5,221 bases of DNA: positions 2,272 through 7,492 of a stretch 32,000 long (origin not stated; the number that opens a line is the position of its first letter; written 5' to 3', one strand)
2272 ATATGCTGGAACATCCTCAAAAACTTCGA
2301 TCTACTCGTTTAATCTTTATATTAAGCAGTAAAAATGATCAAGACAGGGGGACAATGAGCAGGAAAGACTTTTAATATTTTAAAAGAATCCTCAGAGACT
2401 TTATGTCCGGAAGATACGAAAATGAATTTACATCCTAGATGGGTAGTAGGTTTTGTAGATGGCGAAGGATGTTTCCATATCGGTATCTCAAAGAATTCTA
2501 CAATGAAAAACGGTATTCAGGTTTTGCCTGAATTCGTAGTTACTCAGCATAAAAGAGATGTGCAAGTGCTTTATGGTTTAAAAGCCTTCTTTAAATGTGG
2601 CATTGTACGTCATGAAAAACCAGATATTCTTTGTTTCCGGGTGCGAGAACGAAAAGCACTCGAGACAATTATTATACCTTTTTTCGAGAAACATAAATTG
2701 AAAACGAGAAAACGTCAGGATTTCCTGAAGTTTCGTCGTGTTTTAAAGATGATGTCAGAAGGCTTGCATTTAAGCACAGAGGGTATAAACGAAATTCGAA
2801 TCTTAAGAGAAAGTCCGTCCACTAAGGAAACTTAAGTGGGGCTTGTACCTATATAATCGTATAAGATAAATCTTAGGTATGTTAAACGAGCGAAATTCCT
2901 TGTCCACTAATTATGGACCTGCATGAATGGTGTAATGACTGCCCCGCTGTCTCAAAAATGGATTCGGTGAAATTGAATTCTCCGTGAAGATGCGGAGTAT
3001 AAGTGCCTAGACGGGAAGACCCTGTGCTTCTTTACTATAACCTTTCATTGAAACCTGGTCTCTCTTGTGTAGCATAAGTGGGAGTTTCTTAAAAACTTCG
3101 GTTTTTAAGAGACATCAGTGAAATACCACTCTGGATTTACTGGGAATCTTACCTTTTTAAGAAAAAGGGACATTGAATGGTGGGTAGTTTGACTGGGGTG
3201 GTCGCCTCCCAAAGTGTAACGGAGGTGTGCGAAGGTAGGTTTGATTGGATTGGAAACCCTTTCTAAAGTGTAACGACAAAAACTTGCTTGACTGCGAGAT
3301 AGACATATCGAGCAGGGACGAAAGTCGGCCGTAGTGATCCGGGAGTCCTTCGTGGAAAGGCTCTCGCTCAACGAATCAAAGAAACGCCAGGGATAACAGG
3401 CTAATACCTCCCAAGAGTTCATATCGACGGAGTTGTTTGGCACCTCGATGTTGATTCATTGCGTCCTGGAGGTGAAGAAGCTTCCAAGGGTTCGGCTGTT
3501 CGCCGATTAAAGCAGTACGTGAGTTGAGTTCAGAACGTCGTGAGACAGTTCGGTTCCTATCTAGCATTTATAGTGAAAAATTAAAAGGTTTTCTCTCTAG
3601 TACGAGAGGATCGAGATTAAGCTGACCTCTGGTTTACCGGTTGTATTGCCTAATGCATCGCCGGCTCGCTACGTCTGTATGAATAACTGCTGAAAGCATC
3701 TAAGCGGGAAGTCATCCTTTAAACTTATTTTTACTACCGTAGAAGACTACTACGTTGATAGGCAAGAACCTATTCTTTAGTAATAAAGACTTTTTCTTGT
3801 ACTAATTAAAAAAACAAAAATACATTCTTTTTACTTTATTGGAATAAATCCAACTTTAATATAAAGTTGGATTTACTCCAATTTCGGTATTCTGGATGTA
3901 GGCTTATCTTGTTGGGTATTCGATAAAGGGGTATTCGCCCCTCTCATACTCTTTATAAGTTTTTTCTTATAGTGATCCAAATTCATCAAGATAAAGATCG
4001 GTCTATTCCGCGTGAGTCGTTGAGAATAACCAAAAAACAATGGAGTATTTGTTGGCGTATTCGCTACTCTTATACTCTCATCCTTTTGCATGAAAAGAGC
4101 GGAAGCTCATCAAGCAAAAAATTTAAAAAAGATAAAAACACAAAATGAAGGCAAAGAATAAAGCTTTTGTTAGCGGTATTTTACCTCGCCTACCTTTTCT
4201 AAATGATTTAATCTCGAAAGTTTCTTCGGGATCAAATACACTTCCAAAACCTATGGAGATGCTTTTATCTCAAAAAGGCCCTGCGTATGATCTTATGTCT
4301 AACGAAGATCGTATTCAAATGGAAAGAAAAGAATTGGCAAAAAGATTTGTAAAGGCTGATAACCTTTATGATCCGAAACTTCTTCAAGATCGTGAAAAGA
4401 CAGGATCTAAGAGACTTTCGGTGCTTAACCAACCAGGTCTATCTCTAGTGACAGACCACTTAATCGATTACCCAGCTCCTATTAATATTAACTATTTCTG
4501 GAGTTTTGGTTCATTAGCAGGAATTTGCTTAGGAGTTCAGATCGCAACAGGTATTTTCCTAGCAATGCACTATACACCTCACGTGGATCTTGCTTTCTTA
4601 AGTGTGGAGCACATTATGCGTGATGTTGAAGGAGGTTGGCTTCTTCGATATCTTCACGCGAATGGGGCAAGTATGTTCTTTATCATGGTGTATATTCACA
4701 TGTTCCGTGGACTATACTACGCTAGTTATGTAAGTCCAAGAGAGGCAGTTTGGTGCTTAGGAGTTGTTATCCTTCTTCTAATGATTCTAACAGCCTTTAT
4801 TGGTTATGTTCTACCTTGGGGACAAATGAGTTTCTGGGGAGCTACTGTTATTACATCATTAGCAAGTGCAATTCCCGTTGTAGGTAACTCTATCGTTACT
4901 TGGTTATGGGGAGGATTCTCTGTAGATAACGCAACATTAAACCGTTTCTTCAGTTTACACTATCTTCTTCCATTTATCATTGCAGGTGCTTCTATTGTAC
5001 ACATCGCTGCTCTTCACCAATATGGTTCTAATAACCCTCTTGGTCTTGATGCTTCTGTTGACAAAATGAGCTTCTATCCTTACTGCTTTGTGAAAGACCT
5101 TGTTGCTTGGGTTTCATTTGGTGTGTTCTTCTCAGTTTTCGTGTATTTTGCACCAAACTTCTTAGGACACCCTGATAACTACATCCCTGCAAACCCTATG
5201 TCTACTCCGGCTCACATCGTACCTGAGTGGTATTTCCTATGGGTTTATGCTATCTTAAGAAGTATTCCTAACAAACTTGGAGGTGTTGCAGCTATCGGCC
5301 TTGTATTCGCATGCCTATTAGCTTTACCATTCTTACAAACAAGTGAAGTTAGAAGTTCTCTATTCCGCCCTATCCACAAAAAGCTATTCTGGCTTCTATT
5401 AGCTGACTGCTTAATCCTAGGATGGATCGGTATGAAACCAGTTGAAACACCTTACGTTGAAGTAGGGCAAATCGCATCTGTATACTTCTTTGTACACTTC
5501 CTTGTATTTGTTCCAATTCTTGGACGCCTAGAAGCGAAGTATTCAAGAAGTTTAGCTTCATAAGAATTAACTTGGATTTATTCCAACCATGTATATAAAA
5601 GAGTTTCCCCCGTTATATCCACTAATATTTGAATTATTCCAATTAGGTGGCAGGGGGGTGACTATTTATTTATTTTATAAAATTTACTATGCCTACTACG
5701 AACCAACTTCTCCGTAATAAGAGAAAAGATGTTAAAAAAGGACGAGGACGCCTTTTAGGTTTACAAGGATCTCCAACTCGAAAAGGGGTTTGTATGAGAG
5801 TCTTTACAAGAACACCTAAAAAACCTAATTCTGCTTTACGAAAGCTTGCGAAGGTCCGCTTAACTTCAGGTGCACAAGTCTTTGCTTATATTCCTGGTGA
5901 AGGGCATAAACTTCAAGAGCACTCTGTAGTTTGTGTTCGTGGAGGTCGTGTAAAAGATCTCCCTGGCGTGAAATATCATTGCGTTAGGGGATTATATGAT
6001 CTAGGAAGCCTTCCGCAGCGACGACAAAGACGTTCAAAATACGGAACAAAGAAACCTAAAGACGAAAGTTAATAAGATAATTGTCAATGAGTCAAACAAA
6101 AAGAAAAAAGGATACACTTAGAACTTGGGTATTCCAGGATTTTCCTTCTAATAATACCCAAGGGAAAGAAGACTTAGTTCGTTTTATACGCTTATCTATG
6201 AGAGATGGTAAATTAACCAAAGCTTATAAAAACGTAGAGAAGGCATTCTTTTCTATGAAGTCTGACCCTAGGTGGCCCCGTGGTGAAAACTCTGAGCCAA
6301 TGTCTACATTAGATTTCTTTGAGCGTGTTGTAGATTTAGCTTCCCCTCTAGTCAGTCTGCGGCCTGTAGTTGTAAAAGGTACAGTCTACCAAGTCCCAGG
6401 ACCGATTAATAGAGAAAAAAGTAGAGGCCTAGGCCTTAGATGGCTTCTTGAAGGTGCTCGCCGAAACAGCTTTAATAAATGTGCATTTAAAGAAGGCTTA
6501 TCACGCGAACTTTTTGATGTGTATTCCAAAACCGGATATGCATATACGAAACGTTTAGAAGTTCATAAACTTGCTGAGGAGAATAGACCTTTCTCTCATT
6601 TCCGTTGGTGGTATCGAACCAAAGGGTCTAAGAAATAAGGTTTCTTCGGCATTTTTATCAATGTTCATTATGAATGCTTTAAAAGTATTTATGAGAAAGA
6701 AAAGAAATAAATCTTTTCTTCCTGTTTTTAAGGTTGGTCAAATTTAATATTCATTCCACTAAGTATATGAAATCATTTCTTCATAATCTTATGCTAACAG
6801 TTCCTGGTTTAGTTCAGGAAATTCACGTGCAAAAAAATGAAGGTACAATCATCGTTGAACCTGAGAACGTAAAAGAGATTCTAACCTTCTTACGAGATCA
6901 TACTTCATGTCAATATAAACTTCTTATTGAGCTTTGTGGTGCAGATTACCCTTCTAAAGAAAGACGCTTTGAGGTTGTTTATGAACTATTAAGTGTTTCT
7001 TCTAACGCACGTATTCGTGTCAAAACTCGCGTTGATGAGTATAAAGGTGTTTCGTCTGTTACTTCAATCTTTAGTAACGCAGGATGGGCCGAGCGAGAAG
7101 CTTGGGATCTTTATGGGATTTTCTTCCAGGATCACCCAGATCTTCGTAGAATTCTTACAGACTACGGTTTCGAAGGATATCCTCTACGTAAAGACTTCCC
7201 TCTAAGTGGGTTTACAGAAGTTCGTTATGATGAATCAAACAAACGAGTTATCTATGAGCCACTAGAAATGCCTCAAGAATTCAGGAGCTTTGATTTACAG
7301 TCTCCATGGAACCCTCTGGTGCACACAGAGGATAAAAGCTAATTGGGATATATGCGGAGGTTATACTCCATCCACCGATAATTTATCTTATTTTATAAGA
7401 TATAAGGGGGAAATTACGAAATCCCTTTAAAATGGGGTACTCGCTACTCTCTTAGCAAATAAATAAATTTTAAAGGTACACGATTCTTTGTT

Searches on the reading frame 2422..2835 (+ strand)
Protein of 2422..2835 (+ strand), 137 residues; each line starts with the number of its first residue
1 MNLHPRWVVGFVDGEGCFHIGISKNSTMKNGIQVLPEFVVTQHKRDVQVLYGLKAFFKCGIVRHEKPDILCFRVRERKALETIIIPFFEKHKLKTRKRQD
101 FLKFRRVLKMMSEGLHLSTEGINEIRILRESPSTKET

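Call 60: search_protein_families(library=pfam, proteins=[window:2422-2835:+], max_evalue=0.01)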
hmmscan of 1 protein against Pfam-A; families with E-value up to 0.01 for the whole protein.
window:2422-2835:+ (137 aa): 1 family
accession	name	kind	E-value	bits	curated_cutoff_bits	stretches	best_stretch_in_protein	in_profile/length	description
PF00961.24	LAGLIDADG_1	-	4.2e-26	92.3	23.1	1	9-107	2-101/102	LAGLIDADG endonuclease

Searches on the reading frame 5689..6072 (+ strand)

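Call 8: search_protein_families(library=pfam, proteins=[window:5689-6072:+])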
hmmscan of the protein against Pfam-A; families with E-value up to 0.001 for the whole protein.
window:5689-6072:+ (127 aa): 1 family
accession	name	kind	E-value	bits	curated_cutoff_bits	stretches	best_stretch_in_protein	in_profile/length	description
PF00164.32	Ribosom_S12_S23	-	9e-35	119.2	22.3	1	24-124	7-109/110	Ribosomal protein S12/S23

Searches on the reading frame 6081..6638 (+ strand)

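Call 8: search_protein_families(library=pfam, proteins=[window:6081-6638:+])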
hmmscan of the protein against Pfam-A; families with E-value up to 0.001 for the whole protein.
window:6081-6638:+ (185 aa): 1 family
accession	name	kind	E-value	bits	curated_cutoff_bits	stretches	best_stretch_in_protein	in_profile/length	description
PF00177.27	Ribosomal_S7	-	7.9e-27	94.1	24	1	29-169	19-148/148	Ribosomal protein S7p/S5e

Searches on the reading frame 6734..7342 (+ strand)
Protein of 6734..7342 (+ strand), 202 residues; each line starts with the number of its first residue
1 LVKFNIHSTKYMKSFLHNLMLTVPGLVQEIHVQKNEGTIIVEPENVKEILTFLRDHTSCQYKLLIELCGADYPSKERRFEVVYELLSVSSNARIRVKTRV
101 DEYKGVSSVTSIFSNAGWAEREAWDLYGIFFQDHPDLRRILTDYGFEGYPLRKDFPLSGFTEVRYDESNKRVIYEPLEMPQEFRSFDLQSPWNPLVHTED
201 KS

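Call 8: search_protein_families(library=pfam, proteins=[window:6734-7342:+])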
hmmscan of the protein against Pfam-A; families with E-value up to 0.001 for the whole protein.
window:6734-7342:+ (202 aa): 1 family
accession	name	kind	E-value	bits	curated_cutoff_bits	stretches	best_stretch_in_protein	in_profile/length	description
PF00329.25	Complex1_30kDa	-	2.4e-45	154.5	22.5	1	40-160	2-123/124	Respiratory-chain NADH dehydrogenase, 30 Kd subunit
